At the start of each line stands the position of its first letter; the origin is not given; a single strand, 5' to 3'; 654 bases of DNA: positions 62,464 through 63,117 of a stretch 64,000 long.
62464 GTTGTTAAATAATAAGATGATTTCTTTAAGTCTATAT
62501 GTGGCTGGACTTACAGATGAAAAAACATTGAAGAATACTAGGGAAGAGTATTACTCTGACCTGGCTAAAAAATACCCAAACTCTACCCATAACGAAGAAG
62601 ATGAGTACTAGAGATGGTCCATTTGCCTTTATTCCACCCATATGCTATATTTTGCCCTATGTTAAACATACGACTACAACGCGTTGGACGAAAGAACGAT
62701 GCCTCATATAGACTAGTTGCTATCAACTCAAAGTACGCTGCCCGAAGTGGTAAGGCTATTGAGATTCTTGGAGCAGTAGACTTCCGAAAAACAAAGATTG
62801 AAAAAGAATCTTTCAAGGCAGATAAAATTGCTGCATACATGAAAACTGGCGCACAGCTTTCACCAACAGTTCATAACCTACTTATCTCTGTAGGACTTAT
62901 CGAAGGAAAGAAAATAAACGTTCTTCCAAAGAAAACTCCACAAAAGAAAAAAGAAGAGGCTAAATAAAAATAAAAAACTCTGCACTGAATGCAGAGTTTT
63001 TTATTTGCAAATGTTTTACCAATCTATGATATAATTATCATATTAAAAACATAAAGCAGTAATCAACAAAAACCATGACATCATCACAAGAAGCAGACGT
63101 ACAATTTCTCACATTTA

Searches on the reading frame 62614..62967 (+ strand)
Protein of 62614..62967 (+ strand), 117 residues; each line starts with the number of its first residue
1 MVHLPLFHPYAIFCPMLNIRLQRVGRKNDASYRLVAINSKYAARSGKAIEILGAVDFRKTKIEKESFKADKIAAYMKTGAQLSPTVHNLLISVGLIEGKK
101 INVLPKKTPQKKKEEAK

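Call 44: search_protein_families(library=pfam, proteins=[window:62614-62967:+], max_evalue=0.001)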
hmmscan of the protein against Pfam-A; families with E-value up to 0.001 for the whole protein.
window:62614-62967:+ (117 aa): 1 family
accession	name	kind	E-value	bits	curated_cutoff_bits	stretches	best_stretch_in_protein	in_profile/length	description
PF00886.24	Ribosomal_S16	-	1.5e-10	41.2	27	1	23-83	1-62/62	Ribosomal protein S16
